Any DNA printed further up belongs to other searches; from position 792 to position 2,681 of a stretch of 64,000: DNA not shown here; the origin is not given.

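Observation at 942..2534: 530-aa two-domain protein translationally coupled to the recombinase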

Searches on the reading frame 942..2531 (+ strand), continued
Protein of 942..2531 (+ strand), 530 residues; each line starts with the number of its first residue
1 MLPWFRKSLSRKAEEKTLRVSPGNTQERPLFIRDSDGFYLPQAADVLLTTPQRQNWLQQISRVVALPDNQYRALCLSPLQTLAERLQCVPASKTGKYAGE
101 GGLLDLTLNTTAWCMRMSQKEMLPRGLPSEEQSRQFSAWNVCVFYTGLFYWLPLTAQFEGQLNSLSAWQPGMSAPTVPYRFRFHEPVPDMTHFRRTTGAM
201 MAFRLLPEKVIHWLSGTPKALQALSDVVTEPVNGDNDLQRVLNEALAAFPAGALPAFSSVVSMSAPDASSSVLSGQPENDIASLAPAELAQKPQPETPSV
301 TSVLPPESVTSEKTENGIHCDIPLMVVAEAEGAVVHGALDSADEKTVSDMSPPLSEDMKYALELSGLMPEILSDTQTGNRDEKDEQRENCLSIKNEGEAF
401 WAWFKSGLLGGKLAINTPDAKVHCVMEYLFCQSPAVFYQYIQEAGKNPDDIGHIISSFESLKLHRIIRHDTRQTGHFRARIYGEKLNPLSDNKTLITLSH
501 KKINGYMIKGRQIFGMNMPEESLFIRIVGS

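Call 60: find_encoding_contigs(protein=P0009, flank=5000, max_places=2)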
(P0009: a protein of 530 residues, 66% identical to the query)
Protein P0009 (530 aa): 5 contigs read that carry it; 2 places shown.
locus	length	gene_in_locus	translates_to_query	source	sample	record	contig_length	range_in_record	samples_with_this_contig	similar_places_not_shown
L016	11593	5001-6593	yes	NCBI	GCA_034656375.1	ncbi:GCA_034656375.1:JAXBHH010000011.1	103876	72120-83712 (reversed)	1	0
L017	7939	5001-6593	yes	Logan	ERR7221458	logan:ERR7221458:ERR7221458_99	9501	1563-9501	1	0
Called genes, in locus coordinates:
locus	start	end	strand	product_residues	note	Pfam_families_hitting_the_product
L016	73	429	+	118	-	-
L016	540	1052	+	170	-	-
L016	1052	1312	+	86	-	-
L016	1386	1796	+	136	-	-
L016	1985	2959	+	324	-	PF08401:ArdcN, PF18818:MPTase-PolyVal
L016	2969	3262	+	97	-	PF06755:CbtA_toxin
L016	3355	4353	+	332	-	PF06924:DUF1281, PF18406:DUF1281_C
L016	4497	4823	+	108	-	-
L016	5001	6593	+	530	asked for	PF07514:TraI_2, PF07515:TraI_2_C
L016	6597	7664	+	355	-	PF00589:Phage_integrase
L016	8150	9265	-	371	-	PF11873:Mltc_N, PF01464:SLT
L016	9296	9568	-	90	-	PF04362:Iron_traffic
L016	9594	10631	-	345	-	PF00730:HhH-GPD, PF00633:HHH, PF14815:NUDIX_4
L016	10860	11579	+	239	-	PF02390:Methyltransf_4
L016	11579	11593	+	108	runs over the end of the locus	PF04320:YggL_50S_bp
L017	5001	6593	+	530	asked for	PF07514:TraI_2, PF07515:TraI_2_C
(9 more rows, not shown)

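Call 61: fold_search(model_id=the predicted structure, library=pdb)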
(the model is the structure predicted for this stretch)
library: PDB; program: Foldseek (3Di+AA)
matches with E <= 10: 248; with E <= 0.001: 2
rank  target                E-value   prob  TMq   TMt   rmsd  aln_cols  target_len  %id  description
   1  2ipq                  4.9e-10  1.00  0.21  0.90   2.6       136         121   28  Crystal structure of C-terminal domain of Salmonella Enterica protein STY4665, PFAM DUF1528 (released 2006-11-07)
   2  3kq5                  5.1e-10  1.00  0.31  0.45  22.1       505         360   12  Crystal structure of an uncharacterized protein from Coxiella burnetii (released 2009-12-08)
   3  8xks_G                1.4e-01  0.10  0.09  0.07  24.2       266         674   10  The cryo-EM structure of Orf2971-FtsHi motor complex (released 2024-12-04)
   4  9h3f_A                2.7e-01  0.54  0.19  0.38   7.4       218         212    9  Cryo-EM structure of YhaM (released 2025-08-06)
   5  5ygi                  4.4e-01  0.15  0.13  0.17  10.2       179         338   13  Crystal structure of human FPPS in complex with an inhibitor THZ93 (released 2018-09-26)
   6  9o38_F                4.4e-01  0.09  0.10  0.17  14.4       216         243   12  Transmembrane domains of the human sweet receptor (TAS1R2 + TAS1R3) from Class 3 particles (rigidly fitted from PDB:9N (released 2025-05-14)
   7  9ut8_B                5.8e-01  0.09  0.12  0.09  16.7       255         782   16  The full-length human sweet taste receptor TAS1R2 and TAS1R3 in the apo state (released 2025-07-16)
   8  9uta_B                7.2e-01  0.06  0.11  0.16  21.9       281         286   12  The transmembrane domains of human sweet taste receptor TAS1R2 and TAS1R3 in the apo state (released 2025-07-16)
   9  9nor_B                8.4e-01  0.06  0.10  0.08  21.2       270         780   12  Human sweet taste receptor composed of TAS1R2 and TAS1R3 GPCRs from the combined datasets (released 2025-05-14)
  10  9mba_R                9.4e-01  0.08  0.12  0.09  16.3       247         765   10  Cryo-EM structure of complex of transducer-bound GPCR (released 2025-10-01)
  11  5fuc_A                9.4e-01  0.04  0.09  0.19  14.0       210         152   18  Biophysical and cellular characterisation of a junctional epitope antibody that locks IL-6 and gp80 together in a stab (released 2017-01-25)
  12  9not_B                1.2e+00  0.06  0.11  0.08  21.1       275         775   14  Human sweet taste receptor (TAS1R2 + TAS1R3) from the sucralose dataset (released 2025-05-14)
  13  8xve_R                1.3e+00  0.06  0.11  0.16  16.9       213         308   13  Cryo-EM structure of ETBR bound with BQ3020 (released 2024-08-28)
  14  1r0d_A                1.4e+00  0.05  0.09  0.18  15.2       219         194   10  HIP1R THATCH DOMAIN CORE (released 2004-07-06)
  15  6hat_B                1.4e+00  0.04  0.10  0.15  14.5       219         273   12  Globular domain of herpesvirus saimiri ORF57 (released 2018-11-21)
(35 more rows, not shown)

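Call 68: find_encoding_contigs(protein=P0010, flank=4000, max_places=1)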
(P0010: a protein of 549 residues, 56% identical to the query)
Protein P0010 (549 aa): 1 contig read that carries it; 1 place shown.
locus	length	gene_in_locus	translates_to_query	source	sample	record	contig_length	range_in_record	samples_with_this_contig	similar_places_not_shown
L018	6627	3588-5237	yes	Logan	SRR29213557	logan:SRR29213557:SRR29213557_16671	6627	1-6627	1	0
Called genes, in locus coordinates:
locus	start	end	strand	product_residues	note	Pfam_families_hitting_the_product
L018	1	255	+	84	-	?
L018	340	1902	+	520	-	PF06924:DUF1281, PF18406:DUF1281_C, PF02384:N6_Mtase (weak)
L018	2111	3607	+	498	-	PF13245:AAA_19, PF01443:Viral_helicase1 (faint), PF00580:UvrD-helicase, PF13361:UvrD_C, PF13538:UvrD_C_2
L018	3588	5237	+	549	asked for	PF07514:TraI_2, PF07515:TraI_2_C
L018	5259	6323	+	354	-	PF00589:Phage_integrase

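Call 69: find_encoding_contigs(protein=P0024, flank=4000, max_places=1)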
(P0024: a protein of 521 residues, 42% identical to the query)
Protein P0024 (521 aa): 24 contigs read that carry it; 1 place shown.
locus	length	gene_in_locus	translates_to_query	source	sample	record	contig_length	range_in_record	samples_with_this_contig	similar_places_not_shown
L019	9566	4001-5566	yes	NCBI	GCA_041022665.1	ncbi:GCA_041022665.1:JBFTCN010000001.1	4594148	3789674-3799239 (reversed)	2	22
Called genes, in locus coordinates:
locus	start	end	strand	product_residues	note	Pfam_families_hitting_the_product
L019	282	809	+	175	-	-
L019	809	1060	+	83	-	-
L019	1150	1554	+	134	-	-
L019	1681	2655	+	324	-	PF08401:ArdcN, PF18818:MPTase-PolyVal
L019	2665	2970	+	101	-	PF06755:CbtA_toxin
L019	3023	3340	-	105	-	PF15731:MqsA_antitoxin (weak), PF01381:HTH_3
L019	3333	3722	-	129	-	PF06296:RelE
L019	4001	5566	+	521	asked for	PF07514:TraI_2, PF07515:TraI_2_C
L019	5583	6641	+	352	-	PF13495:Phage_int_SAM_4 (faint), PF00589:Phage_integrase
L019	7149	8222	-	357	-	PF11873:Mltc_N, PF01464:SLT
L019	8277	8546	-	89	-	PF04362:Iron_traffic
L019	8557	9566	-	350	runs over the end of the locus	PF00730:HhH-GPD, PF00633:HHH, PF14815:NUDIX_4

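Call 80: get_annotated_region(hit=H26, flank=9000)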
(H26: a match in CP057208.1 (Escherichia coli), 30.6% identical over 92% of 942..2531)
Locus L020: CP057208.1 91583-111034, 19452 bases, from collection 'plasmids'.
description: Escherichia coli strain RHB33-C08 plasmid pRHB33-C08_2, complete sequence
organism: Escherichia coli (NCBI taxid 562)
taxonomy: Bacteria; Pseudomonadota; Gammaproteobacteria; Enterobacterales; Enterobacteriaceae; Escherichia; Escherichia coli
host: -; source: culture,Pooled sheep faecal samples collected from floor of farm; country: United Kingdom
typing (MOB-suite, as given by PLSDB): conjugative; replicon IncFIA,IncFII; relaxase MOBF,MOBF; mating-pair formation MPF_F
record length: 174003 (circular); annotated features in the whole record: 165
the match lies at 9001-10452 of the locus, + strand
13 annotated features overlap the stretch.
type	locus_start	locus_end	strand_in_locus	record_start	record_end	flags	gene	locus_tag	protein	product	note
CDS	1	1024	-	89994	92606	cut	-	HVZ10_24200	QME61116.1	autotransporter outer membrane beta-barrel domain-containing protein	-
CDS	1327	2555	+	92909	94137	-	-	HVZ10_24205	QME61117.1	IS3 family transposase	-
CDS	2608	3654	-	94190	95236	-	-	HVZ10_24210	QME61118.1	transposase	-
CDS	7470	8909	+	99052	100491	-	-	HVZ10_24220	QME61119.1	UvrD-helicase domain-containing protein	-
CDS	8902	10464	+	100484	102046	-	-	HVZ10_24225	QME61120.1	TraI domain-containing protein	-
CDS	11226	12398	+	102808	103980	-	-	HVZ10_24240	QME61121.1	hypothetical protein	-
CDS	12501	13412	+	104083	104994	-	-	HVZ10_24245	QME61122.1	toll/interleukin-1 receptor domain-containing protein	-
CDS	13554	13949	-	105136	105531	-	-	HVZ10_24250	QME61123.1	plasmid partitioning/stability family protein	-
CDS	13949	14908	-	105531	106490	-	-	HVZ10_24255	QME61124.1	plasmid segregation protein ParM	-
CDS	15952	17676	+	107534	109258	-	ltrA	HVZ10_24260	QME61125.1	group II intron reverse transcriptase/maturase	-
CDS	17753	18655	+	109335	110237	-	-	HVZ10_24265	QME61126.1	DUF1281 domain-containing protein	-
CDS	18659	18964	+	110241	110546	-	-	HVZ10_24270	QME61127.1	hypothetical protein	-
CDS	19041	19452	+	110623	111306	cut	-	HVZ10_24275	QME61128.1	DNA methylase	-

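Call 81: get_annotated_region(hit=H29, flank=9000)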
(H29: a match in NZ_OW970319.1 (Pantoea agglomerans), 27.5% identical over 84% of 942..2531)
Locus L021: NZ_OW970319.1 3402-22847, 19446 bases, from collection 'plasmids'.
description: Pantoea agglomerans strain DAPP-PG734 plasmid P4, complete sequence
organism: Pantoea agglomerans (NCBI taxid 549)
taxonomy: Bacteria; Pseudomonadota; Gammaproteobacteria; Enterobacterales; Erwiniaceae; Pantoea; Pantoea agglomerans
host: -; source: Olive knot caused by Pseudomonas savastanoi pv. savastanoi; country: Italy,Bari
typing (MOB-suite, as given by PLSDB): conjugative; replicon IncN; relaxase MOBH; mating-pair formation MPF_G
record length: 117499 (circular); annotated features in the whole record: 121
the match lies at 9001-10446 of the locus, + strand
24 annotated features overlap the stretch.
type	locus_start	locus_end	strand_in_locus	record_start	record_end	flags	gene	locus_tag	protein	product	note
CDS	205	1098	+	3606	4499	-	-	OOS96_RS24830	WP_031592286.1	integrase domain-containing protein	-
CDS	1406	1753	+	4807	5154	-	-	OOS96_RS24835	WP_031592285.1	hypothetical protein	-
CDS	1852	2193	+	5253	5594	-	-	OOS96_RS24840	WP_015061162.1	hypothetical protein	-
CDS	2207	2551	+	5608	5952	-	-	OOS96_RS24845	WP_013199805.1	hypothetical protein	-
CDS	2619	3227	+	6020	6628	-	-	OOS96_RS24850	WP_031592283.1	hypothetical protein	-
CDS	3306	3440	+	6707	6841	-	-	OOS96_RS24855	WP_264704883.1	hypothetical protein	-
CDS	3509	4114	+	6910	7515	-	-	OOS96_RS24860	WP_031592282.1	hypothetical protein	-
CDS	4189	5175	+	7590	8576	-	-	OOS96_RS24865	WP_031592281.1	zincin-like metallopeptidase domain-containing protein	-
CDS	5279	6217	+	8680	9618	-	-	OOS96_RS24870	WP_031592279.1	DUF1281 domain-containing protein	-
CDS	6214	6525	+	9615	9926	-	-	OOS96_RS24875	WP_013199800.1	DUF5983 family protein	-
CDS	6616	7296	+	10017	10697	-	-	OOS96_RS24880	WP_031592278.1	N-6 DNA methylase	GO:0006306 - DNA methylation [Evidence IEA]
CDS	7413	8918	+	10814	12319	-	-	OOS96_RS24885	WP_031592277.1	UvrD-helicase domain-containing protein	-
CDS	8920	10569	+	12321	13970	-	-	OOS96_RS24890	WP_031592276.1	TraI domain-containing protein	-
CDS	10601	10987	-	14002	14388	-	-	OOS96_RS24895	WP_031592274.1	acyl-CoA thioesterase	-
CDS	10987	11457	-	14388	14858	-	-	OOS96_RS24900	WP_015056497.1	hypothetical protein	-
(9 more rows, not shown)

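Call 87: search_dna_similar(query=window:942-2531:+, collection=plasmids, mode=protein, max_rows=60, rows=best)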
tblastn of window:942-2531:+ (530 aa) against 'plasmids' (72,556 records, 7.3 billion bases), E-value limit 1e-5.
Records with a match: 55; places in all: 55; records where one place covers at least 80% of the query: 9.
Best place of each record, by identity: <60% 55.
By first word of the organism name: Pantoea 11; Pseudomonas 11; Vibrio 5; Marinobacter 5; Stutzerimonas 4; Klebsiella 3; Escherichia 2; Salmonella 2; Duffyella 2; Ralstonia 2; and 8 more.
By predicted mobility (MOB-suite, as given by PLSDB): non-mobilizable 28; conjugative 25; mobilizable 2.
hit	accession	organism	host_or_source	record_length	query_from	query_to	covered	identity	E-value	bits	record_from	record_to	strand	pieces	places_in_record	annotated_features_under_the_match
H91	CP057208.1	Escherichia coli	culture,Pooled sheep faecal samples ...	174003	36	525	92%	30.6%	2e-53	202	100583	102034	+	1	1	TraI domain-containing protein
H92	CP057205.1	Escherichia coli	culture,Pooled sheep faecal samples ...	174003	36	525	92%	30.6%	2e-53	202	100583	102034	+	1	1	TraI domain-containing protein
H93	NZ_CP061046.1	Salmonella enterica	bacterial culture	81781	37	525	92%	30.6%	2e-48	187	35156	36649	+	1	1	TraI domain-containing protein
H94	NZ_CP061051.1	Salmonella enterica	bacterial culture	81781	37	525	92%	30.6%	2e-48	187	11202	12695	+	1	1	TraI domain-containing protein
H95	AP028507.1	Serratia marcescens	-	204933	37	527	93%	30.4%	8e-61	224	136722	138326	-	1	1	hypothetical protein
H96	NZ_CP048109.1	Klebsiella michiganensis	Bactrocera dorsalis,cell culture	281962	37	522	92%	30.0%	7e-48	186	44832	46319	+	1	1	TraI domain-containing protein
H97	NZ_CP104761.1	Pantoea piersonii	Homo sapiens,Cell culture,Unstimulated ...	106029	37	527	93%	27.5%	2e-42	169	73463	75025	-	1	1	TraI domain-containing protein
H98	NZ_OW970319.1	Pantoea agglomerans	Olive knot caused by Pseudomonas ...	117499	37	482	84%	27.5%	4e-40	163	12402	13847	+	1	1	TraI domain-containing protein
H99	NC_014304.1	Erwinia billingiae Eb661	-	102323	37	472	82%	27.1%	1e-37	155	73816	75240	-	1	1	TraI domain-containing protein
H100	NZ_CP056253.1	Citrobacter sp. RHBSTW-00903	culture,Wastewater influent sample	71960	37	522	60%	34.2%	5e-31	201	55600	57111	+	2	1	TraI domain-containing protein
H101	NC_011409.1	Haemophilus influenzae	Homo sapiens (human),blood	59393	31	528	62%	30.4%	6e-22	172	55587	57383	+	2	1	mobH: MobH family relaxase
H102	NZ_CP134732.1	Pantoea agglomerans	cell culture,stem [BTO:0001300],Rubus ...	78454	20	225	39%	40.9%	6e-36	150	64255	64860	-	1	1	TraI domain-containing protein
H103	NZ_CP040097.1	Pantoea sp. SO10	whole organism,soil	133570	5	225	42%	37.6%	2e-34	146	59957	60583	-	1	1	TraI domain-containing protein | UvrD-helicase domain-containing protein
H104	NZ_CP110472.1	Pantoea anthophila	Wampee planting region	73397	21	234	40%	37.7%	3e-35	148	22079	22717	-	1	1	helicase/relaxase domain-containing protein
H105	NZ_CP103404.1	Pantoea agglomerans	cell culture,leaves of diseased walnut ...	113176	37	234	37%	39.4%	6e-36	150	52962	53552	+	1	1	helicase/relaxase domain-containing protein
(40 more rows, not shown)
